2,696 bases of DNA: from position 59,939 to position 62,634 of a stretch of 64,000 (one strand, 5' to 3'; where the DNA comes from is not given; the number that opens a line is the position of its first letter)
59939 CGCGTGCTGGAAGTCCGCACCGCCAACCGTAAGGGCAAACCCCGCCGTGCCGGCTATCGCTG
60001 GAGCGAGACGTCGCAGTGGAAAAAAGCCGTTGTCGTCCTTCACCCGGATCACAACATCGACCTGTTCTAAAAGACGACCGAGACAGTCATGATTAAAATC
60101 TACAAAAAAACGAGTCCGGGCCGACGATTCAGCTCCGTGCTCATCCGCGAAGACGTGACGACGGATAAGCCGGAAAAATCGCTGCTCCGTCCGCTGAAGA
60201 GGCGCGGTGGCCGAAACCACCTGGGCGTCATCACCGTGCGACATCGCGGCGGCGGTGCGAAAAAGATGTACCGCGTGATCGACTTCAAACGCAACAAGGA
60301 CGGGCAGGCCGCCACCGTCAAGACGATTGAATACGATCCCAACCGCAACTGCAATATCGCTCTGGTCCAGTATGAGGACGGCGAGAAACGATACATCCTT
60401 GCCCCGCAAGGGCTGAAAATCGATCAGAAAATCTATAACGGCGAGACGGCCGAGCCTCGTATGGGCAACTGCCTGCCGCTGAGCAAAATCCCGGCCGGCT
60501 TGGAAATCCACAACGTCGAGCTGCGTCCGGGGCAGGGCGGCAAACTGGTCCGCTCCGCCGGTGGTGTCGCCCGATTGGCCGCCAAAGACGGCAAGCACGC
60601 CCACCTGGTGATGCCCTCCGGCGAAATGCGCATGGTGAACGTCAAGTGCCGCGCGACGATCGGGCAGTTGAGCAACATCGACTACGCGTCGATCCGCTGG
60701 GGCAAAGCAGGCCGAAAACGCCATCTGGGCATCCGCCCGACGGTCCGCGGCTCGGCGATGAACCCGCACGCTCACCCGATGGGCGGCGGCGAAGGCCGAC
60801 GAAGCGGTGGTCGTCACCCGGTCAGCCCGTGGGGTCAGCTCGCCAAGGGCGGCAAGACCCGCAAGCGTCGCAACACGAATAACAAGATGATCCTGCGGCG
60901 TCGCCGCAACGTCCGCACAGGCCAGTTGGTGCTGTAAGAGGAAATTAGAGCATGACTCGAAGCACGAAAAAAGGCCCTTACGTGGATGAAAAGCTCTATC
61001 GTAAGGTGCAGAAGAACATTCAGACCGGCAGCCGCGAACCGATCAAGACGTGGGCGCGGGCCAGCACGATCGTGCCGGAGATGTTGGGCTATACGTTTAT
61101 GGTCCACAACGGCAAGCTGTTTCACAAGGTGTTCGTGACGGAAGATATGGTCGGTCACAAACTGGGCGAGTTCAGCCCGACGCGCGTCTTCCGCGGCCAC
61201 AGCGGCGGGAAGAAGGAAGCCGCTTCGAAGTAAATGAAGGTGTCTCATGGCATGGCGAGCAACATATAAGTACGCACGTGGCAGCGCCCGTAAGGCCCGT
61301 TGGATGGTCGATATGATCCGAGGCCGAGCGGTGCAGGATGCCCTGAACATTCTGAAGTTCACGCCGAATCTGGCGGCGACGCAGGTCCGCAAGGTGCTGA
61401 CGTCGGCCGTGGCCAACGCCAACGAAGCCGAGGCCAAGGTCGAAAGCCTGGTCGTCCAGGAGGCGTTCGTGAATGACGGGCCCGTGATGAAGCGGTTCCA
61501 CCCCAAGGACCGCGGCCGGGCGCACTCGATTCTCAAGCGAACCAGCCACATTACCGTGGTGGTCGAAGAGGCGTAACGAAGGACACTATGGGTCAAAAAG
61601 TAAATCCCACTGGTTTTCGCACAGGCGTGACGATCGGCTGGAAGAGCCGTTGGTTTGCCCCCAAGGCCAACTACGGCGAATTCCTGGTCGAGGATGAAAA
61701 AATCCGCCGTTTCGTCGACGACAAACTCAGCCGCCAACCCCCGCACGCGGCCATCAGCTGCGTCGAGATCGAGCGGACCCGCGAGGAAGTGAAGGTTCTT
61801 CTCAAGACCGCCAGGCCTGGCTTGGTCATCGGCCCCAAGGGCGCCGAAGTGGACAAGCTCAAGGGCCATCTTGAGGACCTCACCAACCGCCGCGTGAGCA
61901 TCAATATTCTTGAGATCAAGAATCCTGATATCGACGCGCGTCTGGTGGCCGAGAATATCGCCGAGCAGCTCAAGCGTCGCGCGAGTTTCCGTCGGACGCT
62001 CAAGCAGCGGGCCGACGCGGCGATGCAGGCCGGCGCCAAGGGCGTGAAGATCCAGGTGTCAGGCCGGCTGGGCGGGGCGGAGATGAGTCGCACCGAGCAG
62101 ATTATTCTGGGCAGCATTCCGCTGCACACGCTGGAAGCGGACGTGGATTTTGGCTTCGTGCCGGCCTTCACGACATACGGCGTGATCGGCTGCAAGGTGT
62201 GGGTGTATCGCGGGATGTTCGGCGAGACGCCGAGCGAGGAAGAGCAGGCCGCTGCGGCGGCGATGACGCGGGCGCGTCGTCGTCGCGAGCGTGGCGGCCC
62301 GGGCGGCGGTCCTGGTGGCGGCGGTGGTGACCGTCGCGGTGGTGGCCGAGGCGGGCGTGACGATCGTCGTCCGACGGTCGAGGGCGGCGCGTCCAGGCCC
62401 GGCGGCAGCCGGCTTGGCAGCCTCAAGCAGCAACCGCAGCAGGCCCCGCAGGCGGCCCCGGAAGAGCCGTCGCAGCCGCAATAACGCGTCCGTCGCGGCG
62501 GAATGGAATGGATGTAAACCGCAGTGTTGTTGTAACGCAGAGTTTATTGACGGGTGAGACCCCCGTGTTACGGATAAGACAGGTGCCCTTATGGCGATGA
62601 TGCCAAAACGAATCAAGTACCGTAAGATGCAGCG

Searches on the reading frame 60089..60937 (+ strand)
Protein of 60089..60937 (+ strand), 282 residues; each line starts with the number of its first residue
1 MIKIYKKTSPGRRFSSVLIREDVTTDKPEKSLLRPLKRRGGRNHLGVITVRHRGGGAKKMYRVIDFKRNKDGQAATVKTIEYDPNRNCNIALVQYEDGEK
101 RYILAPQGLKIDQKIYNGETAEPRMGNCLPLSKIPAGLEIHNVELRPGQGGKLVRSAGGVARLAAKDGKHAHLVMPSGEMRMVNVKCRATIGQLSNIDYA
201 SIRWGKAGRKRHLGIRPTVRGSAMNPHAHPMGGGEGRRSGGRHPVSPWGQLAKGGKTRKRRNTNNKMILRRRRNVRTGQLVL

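Call 91: find_encoding_contigs(protein=window:60089-60937:+, flank=10000, max_places=1)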
Protein window:60089-60937:+ (282 aa): 1 contig read that carries it; 1 place shown.
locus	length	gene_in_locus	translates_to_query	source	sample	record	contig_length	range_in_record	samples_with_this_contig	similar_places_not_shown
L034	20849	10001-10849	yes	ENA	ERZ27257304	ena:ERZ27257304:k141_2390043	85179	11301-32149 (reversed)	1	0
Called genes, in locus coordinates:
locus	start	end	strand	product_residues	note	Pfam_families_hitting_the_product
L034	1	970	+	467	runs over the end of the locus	-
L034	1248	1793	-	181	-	PF16697:Yop-YscD_cpl, PF00498:FHA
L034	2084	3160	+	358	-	PF04055:Radical_SAM, PF06969:HemN_C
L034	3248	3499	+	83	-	PF19891:DUF6364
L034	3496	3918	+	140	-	PF13470:PIN_3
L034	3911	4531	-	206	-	-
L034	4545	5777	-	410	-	-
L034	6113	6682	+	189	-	PF01789:PsbP (faint)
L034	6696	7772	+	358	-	-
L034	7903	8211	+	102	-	PF00338:Ribosomal_S10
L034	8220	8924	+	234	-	PF00297:Ribosomal_L3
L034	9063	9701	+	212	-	PF00573:Ribosomal_L4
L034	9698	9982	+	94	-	PF00276:Ribosomal_L23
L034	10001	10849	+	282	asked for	PF00181:Ribosomal_L2_N, PF03947:Ribosomal_L2_C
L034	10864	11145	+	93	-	PF00203:Ribosomal_S19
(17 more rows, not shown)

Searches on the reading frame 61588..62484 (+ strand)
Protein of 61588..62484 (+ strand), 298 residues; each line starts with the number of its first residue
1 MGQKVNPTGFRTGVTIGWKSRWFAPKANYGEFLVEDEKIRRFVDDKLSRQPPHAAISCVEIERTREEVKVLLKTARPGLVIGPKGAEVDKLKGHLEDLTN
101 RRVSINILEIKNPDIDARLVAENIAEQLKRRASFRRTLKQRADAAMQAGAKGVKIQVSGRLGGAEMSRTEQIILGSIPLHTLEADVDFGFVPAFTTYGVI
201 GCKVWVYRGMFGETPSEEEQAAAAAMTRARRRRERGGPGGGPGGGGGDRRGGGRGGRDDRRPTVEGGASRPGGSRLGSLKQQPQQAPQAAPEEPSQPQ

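Call 90: find_encoding_contigs(protein=window:61588-62484:+, flank=10000, max_places=1)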
Protein window:61588-62484:+ (298 aa): no gene with exactly this product is on record in the collection.
